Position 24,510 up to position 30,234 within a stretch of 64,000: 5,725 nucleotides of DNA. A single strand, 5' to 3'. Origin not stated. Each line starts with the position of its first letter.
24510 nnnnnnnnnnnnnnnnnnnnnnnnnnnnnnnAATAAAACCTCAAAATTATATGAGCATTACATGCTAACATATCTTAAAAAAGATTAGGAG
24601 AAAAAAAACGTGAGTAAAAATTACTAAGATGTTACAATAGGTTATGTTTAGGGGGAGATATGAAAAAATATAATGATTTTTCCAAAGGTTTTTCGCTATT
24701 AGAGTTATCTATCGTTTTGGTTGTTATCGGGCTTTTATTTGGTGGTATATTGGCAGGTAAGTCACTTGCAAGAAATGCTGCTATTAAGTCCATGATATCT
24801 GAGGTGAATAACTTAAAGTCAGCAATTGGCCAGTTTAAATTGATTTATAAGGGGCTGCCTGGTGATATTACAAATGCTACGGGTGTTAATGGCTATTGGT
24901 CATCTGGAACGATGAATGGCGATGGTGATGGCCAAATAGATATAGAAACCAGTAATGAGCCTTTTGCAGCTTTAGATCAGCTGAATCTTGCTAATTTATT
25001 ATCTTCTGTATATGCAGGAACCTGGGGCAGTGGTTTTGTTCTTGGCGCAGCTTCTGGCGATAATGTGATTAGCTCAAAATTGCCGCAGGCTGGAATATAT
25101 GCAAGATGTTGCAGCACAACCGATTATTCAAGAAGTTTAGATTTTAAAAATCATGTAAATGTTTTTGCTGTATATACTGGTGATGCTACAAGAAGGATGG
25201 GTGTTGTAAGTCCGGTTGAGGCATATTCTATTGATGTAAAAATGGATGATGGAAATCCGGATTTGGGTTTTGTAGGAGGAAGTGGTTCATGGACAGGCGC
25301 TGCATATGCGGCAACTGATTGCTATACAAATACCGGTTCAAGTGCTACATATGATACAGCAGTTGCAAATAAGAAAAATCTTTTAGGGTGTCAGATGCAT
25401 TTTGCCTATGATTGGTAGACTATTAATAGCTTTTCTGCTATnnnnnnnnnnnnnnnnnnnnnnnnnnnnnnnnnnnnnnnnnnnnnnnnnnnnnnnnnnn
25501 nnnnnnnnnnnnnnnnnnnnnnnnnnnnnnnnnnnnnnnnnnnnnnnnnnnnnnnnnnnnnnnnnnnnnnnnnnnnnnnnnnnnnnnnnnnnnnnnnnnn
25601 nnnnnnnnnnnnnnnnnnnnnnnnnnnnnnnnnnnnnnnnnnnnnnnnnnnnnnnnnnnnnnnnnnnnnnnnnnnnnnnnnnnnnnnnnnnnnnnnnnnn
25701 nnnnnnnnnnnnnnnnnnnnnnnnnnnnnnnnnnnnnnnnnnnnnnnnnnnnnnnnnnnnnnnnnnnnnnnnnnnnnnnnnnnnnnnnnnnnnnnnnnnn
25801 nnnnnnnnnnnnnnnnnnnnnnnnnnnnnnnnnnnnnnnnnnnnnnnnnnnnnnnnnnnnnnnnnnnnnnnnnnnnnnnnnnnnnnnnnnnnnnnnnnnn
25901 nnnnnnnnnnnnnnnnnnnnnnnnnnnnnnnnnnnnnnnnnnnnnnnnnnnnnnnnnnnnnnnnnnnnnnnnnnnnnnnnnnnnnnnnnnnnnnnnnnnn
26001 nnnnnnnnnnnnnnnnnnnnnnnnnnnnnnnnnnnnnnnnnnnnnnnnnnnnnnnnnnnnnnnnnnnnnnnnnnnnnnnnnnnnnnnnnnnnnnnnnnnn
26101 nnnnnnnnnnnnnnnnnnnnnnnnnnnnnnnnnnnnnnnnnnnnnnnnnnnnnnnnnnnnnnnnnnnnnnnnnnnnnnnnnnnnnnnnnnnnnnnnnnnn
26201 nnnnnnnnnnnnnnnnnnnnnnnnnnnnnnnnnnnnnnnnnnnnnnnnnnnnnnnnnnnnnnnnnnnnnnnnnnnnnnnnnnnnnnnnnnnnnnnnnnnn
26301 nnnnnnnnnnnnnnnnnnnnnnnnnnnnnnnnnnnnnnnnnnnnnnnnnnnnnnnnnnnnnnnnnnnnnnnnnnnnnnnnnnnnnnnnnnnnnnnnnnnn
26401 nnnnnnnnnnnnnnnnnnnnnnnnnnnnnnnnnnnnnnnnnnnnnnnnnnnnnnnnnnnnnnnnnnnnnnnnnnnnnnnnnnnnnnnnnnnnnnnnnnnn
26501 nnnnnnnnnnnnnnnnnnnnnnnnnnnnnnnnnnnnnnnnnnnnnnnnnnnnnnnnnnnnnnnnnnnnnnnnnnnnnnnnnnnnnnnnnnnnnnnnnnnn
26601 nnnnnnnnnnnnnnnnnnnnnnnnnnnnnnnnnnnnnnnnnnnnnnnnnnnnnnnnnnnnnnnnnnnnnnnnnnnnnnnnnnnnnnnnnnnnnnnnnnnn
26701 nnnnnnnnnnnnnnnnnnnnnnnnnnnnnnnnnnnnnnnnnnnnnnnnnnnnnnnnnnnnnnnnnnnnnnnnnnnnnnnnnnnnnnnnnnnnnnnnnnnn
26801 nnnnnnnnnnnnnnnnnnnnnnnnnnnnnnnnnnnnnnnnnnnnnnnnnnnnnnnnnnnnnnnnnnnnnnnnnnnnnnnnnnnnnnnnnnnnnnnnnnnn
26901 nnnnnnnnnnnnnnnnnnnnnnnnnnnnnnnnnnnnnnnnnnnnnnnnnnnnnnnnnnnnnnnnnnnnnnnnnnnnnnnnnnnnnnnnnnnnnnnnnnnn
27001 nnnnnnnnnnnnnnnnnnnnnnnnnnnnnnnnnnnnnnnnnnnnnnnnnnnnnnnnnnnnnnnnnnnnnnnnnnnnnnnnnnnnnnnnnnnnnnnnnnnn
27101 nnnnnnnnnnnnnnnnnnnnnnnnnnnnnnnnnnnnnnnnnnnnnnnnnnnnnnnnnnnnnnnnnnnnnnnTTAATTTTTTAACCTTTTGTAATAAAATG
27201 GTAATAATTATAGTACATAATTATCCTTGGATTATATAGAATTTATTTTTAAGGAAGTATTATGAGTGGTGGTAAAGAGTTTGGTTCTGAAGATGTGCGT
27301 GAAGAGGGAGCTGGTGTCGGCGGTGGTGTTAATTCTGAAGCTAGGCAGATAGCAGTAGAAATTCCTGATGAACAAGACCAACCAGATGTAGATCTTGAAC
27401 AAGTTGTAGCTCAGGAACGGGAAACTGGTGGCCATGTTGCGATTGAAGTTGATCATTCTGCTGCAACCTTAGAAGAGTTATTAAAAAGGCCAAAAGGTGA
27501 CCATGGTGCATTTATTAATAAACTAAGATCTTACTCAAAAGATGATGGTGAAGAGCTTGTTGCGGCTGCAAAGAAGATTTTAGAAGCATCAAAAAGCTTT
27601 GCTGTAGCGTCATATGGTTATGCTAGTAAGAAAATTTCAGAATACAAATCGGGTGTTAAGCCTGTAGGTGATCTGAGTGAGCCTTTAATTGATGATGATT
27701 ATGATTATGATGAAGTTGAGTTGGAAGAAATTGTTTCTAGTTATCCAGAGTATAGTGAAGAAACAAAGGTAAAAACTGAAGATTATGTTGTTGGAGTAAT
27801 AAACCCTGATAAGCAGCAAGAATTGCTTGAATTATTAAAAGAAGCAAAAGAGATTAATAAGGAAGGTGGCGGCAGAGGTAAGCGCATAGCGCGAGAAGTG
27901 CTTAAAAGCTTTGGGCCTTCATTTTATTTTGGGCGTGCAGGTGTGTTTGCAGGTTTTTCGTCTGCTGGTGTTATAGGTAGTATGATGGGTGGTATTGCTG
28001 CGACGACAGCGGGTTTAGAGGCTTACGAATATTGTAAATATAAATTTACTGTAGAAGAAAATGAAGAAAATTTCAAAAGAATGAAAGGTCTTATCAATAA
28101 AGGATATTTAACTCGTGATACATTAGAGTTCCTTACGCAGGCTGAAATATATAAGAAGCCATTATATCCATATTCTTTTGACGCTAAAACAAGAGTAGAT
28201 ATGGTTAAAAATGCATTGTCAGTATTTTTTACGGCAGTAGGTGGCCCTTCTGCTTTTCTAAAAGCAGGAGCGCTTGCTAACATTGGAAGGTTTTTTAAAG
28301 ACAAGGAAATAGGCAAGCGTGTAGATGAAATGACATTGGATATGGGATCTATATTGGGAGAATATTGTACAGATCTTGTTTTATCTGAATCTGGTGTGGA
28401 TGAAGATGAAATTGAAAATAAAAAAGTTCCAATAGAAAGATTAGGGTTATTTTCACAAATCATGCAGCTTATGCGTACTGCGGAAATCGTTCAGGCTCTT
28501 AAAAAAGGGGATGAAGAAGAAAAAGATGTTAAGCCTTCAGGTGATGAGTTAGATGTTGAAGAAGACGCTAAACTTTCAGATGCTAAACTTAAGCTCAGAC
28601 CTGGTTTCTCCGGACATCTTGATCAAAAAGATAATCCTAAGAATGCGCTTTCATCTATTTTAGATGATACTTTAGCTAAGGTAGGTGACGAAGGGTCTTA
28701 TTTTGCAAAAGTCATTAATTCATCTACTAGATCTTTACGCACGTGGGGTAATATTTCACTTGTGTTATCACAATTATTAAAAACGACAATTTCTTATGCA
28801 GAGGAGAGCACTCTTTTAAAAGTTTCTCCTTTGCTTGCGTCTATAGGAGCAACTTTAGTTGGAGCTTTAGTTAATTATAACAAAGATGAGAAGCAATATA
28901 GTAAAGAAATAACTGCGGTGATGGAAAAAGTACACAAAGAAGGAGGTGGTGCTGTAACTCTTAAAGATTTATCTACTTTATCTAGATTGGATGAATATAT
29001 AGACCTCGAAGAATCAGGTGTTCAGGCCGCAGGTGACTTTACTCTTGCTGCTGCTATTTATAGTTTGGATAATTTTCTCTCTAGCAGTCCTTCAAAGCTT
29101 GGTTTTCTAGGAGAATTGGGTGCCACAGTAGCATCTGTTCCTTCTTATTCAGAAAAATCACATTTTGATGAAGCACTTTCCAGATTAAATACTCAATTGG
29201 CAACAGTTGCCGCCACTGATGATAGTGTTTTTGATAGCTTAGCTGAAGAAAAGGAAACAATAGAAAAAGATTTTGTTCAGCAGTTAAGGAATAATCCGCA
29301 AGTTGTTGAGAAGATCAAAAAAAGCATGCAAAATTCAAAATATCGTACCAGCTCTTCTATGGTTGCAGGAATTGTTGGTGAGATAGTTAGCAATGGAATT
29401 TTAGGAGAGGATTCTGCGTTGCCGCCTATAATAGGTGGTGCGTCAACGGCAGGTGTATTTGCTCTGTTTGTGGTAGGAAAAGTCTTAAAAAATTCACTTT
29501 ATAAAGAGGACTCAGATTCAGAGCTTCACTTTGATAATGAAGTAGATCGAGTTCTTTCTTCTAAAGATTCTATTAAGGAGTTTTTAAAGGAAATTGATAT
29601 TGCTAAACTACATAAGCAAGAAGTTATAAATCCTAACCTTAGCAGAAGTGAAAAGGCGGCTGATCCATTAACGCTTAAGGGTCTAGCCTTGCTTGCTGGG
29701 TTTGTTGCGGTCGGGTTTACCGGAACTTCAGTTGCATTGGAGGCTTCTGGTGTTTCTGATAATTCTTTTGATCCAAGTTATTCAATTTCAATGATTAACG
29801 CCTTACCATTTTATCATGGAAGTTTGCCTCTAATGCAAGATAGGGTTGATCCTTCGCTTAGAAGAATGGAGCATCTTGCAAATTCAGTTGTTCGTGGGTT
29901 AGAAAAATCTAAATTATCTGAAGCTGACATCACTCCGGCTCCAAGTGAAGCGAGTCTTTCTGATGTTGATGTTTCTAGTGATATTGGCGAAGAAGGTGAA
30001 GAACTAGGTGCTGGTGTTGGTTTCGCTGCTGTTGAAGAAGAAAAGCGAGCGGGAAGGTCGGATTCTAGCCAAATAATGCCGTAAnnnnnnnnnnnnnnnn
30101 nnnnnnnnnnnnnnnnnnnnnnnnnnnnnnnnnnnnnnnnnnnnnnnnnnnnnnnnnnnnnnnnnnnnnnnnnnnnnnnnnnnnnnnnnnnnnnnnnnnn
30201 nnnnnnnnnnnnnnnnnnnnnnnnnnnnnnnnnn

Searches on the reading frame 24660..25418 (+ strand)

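Call 72: search_protein_families(library=pfam, proteins=[window:24660-25418:+])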
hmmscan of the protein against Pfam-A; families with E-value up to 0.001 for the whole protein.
window:24660-25418:+ (252 aa): 1 family
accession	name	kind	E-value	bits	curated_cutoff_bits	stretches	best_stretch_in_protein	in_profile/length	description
PF07963.17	N_methyl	-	8.6e-05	22.4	21.2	1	8-31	4-27/27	Prokaryotic N-terminal methylation motif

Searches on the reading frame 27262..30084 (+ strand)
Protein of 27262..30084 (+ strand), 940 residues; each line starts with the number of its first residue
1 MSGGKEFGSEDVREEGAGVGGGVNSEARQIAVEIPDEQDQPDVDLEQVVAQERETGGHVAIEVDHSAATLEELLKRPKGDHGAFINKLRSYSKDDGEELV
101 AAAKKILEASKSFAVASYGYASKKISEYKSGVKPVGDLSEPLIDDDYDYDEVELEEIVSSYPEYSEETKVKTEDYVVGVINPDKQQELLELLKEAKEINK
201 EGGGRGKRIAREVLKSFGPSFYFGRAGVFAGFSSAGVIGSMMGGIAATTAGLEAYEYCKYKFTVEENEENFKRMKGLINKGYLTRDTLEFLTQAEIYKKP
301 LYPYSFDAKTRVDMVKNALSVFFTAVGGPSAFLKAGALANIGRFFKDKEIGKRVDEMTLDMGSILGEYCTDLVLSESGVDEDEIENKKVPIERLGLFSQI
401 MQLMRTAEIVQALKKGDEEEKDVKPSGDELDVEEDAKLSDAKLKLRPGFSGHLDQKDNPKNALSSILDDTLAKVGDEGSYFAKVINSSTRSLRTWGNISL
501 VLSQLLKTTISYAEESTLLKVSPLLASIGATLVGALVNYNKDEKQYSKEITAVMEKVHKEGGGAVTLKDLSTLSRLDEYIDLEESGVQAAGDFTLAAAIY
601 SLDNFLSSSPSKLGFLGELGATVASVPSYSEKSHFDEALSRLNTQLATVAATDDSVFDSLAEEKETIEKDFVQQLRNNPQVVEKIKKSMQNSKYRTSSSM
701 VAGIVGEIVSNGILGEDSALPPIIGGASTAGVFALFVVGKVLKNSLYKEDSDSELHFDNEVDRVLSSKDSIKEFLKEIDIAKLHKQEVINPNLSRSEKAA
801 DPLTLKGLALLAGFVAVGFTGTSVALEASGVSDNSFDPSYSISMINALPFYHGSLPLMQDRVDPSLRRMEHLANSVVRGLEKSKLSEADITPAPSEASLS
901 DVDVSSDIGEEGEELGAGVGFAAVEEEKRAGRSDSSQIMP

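Call 6: search_protein_families(library=pfam, proteins=[window:27262-30084:+])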
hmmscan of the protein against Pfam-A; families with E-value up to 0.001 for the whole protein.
window:27262-30084:+ (940 aa): 0 families

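Call 33: search_protein_families(library=ncbifam, proteins=[window:27262-30084:+], max_evalue=10)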
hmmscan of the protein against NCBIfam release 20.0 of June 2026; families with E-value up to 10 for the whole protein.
window:27262-30084:+ (940 aa): 2 families
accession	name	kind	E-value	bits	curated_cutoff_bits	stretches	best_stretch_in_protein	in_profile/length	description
NF058675.1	RcGTA_tape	equivalog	0.006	16.3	220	1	633-742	29-139/220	RcGTA-type gene transfer agent tail tape measure protein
TIGR02523.1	type_IV_pilV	equivalog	0.074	13.5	52.2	1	639-699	21-78/139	type IV pilus modification protein PilV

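Call 64: list_cluster_members(proteins=[window:30185-30289:+, window:27262-30081:+, window:30492-31214:+])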
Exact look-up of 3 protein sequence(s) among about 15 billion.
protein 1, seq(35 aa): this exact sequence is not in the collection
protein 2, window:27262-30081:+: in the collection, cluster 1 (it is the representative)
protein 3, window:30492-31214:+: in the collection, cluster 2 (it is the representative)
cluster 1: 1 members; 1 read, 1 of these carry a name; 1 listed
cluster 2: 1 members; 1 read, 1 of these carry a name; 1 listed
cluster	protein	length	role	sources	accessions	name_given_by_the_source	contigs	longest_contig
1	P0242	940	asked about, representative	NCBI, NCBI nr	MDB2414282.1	hypothetical protein N9W34_00750 [Rickettsiales bacterium] | hypothetical protein [Rickettsiales bacterium]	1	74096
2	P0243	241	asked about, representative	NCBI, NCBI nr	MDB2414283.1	ABC transporter ATP-binding protein [Rickettsiales bacterium]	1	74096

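Call 76: search_solved_structures(query=window:27262-30081:+, max_evalue=1)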
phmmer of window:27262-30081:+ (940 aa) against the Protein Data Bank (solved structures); distinct sequences matched with E-value up to 1: 3.
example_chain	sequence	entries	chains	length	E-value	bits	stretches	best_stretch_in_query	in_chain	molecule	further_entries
4ywz_A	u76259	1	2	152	0.31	12.3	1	536-586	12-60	Sensor protein kinase WalK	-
7uus_Q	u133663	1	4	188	0.38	12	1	836-906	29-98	[NiFe]-Hydrogenase Huc Membrane Associated Subunit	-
7dud_A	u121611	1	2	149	0.76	11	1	536-586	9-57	Sensor protein kinase WalK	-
